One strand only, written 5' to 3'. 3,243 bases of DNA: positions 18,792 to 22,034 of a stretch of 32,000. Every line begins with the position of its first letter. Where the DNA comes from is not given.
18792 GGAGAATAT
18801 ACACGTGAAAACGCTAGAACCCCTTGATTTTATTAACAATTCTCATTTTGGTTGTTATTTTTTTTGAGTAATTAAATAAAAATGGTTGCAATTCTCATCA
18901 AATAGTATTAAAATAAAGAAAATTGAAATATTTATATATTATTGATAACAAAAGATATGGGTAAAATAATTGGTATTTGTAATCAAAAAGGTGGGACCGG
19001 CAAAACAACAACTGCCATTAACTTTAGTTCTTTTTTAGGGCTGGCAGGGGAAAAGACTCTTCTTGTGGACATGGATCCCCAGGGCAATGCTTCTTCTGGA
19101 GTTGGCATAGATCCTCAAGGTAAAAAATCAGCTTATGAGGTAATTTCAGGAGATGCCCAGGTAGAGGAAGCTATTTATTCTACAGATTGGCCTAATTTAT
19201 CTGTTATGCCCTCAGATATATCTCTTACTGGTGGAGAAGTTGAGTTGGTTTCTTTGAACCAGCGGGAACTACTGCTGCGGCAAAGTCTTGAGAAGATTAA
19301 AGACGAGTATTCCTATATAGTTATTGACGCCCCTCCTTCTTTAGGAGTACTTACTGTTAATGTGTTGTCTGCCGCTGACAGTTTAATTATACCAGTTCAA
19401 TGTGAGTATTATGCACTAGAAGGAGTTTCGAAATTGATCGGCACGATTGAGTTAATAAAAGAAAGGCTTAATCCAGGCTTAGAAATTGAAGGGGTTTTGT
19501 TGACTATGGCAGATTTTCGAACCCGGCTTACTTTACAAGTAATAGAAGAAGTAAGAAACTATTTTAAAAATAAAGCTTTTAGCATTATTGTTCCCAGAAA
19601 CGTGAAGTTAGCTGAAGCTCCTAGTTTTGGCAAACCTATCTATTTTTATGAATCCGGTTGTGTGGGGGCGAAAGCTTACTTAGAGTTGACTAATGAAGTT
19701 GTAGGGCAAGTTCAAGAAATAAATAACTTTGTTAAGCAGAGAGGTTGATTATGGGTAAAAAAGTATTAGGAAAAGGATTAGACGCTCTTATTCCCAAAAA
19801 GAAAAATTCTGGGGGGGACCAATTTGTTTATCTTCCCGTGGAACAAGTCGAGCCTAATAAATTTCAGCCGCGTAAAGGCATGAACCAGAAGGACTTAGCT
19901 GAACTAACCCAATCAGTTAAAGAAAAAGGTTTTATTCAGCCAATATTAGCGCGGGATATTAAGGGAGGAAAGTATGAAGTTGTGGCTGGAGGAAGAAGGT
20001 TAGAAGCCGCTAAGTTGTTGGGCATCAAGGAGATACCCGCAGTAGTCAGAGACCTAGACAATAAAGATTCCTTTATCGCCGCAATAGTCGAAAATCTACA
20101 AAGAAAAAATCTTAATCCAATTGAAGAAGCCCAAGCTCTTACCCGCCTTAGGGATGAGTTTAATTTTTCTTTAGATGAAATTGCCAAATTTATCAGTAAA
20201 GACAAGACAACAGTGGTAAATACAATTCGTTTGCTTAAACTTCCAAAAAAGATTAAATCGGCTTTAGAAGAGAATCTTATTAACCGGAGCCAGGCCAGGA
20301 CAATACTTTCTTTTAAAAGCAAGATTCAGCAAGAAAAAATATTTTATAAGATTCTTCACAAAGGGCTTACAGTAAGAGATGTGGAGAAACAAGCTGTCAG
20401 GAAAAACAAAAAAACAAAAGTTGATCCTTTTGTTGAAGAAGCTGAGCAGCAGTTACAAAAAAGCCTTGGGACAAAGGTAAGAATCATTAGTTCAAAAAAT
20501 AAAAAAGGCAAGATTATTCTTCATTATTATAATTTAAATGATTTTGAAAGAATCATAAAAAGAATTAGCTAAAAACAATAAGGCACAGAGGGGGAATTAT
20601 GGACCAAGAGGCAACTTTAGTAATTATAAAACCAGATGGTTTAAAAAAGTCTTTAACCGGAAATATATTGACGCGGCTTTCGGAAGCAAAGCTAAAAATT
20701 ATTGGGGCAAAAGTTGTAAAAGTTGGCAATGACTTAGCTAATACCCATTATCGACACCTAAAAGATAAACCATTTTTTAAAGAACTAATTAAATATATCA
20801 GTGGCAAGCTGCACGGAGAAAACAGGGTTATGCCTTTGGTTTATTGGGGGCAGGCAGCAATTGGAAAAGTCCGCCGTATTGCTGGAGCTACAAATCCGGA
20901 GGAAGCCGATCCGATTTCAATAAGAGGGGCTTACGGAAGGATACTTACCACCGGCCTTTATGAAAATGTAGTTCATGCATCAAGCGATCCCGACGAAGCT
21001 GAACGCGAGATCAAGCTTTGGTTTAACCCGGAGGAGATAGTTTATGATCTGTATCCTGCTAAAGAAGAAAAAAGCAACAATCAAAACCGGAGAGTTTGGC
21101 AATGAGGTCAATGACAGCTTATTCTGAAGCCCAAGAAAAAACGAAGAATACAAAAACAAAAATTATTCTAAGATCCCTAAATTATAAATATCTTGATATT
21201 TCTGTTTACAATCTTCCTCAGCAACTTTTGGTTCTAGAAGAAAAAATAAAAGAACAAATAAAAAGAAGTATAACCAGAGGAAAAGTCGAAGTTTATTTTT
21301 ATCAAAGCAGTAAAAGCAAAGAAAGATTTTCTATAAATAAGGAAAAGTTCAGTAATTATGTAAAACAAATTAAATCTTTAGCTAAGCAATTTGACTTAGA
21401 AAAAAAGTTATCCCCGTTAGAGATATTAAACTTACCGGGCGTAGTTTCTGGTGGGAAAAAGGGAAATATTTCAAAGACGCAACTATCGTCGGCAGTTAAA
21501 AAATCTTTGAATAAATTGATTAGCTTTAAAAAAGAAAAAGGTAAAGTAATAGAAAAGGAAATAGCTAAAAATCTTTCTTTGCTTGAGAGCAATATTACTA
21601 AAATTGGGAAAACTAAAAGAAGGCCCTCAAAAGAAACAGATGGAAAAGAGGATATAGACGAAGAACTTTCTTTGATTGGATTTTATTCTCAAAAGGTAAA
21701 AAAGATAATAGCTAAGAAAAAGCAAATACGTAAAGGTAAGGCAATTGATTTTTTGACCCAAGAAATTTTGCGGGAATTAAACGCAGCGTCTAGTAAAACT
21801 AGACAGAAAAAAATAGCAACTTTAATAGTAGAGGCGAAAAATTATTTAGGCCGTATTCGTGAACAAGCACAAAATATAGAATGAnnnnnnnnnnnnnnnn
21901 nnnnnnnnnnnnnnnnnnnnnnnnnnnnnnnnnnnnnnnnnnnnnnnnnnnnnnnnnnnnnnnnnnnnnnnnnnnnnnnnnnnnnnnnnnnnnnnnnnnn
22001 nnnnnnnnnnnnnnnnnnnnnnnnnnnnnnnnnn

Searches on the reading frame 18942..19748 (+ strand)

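Call 99: search_protein_families(library=pfam, proteins=[window:18942-19748:+], max_evalue=0.00001)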
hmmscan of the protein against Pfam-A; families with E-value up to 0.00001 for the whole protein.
window:18942-19748:+ (268 aa): 5 families
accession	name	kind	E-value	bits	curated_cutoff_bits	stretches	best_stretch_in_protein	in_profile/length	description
PF13614.12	AAA_31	-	3.2e-61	206.8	27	1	8-182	2-177/177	AAA domain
PF01656.29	CbiA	-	3.3e-24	85.7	25.4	1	10-233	1-125/125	CobQ/CobB/MinD/ParA nucleotide binding domain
PF09140.17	MipZ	-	3.6e-08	33.5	20.7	0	9-47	2-40/262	ATPase MipZ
PF10609.15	ParA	-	1.4e-06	28.4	27.1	1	8-167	4-158/246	NUBPL iron-transfer P-loop NTPase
PF06564.18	CBP_BcsQ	-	4.1e-06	26.9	21.3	0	9-155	3-148/234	Cellulose biosynthesis protein BcsQ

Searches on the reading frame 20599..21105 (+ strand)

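Call 99: search_protein_families(library=pfam, proteins=[window:20599-21105:+], max_evalue=0.00001)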
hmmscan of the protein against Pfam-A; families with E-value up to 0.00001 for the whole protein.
window:20599-21105:+ (168 aa): 1 family
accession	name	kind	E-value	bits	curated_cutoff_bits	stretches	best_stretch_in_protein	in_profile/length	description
PF00334.24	NDK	-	4.5e-39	133.9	27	1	4-147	1-135/135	Nucleoside diphosphate kinase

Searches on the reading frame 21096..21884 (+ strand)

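Call 99: search_protein_families(library=pfam, proteins=[window:21096-21884:+], max_evalue=0.00001)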
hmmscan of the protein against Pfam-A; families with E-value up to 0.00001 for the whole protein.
window:21096-21884:+ (262 aa): 2 families
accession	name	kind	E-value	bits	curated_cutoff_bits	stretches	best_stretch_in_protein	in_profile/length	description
PF03755.18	YicC-like_N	-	1.6e-29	103.7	25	1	3-153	1-155/156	Endoribonuclease YicC-like, N-terminal region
PF08340.16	YicC-like_C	-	1.3e-17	64.5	27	1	184-262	44-120/120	Endoribonuclease YicC-like, C-terminal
